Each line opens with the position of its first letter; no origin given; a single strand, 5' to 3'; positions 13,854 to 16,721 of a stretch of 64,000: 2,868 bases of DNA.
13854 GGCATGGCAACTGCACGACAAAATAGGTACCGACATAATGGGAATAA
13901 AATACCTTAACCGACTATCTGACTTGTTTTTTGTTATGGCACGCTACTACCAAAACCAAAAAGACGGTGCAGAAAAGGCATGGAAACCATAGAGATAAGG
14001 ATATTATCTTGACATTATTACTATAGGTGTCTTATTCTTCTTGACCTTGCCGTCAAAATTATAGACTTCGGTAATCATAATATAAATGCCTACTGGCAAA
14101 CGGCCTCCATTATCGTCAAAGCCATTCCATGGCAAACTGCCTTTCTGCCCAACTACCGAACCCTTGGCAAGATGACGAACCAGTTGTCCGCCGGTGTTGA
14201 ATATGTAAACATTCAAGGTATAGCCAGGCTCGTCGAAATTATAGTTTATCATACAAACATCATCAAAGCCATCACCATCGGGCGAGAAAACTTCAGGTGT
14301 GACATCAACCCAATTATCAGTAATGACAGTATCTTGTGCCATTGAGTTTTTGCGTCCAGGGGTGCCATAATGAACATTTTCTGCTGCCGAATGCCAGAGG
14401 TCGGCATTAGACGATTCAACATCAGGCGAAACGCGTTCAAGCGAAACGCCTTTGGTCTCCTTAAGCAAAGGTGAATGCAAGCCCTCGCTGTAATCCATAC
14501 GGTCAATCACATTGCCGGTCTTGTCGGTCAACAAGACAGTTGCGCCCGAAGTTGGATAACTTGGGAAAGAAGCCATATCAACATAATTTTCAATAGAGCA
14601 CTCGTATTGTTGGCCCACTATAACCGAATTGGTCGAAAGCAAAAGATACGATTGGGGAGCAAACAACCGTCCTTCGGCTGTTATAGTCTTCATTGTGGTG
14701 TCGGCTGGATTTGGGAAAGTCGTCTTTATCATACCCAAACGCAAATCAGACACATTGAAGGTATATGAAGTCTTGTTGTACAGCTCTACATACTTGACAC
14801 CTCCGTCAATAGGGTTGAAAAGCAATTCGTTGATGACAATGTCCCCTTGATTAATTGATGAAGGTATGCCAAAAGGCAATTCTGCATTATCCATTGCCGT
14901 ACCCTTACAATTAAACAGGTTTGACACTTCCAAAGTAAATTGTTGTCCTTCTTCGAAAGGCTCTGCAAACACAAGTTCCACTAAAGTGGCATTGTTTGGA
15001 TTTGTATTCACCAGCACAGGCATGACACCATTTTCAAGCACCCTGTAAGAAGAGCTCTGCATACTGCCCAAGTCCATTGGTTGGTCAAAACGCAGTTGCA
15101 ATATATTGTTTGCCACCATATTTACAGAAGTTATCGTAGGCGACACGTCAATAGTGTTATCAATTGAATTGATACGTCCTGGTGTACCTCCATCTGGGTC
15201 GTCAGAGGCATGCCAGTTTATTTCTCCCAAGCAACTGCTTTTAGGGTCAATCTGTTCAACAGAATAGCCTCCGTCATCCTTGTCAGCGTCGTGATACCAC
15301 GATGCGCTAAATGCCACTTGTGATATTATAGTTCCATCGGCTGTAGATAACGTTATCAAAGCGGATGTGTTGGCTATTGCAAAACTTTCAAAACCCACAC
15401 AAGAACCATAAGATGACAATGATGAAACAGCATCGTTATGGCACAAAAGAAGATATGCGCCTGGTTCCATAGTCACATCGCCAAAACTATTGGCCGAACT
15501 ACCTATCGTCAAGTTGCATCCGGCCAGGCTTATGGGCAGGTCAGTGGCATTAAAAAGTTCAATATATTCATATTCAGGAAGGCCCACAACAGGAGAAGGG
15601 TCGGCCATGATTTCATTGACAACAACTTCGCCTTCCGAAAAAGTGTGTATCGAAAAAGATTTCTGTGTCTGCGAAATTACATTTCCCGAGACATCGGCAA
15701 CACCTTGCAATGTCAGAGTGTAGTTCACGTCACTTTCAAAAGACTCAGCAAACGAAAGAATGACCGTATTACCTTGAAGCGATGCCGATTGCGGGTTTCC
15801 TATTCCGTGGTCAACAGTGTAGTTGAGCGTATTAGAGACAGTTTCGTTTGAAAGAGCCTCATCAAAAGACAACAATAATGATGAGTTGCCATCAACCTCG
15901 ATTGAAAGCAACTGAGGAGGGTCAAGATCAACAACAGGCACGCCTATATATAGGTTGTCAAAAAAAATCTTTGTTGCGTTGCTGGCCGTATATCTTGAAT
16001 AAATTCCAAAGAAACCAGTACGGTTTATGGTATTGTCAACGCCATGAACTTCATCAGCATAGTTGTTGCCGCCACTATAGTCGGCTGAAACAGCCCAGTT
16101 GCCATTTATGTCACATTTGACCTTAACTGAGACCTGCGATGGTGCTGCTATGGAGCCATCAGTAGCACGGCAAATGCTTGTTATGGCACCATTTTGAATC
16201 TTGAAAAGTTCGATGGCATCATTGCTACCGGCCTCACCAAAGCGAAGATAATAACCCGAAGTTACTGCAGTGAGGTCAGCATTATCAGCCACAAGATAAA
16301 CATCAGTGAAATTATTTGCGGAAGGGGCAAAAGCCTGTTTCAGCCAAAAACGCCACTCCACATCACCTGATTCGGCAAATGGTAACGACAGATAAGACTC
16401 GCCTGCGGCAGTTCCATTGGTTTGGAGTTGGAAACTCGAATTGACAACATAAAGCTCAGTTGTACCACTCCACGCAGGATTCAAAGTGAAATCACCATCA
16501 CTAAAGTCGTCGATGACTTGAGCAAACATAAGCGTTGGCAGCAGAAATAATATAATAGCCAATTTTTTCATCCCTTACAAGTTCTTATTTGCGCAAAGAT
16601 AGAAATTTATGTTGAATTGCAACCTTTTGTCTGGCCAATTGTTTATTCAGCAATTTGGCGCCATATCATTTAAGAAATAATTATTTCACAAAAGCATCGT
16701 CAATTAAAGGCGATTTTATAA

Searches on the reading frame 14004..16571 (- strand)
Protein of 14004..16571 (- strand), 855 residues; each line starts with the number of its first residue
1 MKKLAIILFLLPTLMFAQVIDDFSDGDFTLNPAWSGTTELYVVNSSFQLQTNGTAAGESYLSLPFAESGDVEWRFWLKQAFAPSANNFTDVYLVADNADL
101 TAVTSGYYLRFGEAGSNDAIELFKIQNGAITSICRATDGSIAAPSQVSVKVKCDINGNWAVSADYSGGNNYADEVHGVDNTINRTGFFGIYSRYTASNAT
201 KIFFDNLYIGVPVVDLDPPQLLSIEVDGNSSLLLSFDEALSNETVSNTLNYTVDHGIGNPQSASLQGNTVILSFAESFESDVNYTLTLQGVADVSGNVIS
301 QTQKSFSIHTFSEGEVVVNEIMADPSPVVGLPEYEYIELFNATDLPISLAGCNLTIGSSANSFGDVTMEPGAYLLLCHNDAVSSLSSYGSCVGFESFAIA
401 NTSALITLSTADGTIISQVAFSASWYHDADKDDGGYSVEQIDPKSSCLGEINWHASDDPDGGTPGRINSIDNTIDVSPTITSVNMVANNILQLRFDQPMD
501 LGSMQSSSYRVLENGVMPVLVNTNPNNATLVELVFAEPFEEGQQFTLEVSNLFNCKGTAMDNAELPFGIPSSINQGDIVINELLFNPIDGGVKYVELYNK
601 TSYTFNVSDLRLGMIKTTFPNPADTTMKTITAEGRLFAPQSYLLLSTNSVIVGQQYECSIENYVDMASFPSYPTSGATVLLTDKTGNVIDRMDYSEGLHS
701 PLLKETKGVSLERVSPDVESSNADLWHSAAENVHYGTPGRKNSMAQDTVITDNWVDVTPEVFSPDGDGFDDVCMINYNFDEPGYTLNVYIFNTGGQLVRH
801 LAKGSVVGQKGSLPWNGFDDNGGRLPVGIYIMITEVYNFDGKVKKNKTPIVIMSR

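Call 100: search_protein_families(library=pfam, proteins=[window:14004-16571:-], max_evalue=0.00001)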
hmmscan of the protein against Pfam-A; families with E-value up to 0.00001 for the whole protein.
window:14004-16571:- (855 aa): 4 families
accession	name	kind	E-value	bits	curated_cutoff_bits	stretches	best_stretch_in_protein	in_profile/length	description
PF00932.25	LTD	-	1.9e-24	86.6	34.3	2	312-421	4-107/109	Lamin Tail Domain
PF13205.12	Big_5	-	3.6e-12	47.4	23.6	1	219-306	12-103/105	Bacterial Ig-like domain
PF13860.13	FlgD_ig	-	3e-06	27.5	27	0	775-830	14-69/79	FlgD Ig-like domain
PF13585.12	CHU_C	-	6.2e-06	26.7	27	0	759-839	4-73/86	CHU_C Type IX secretion signal domain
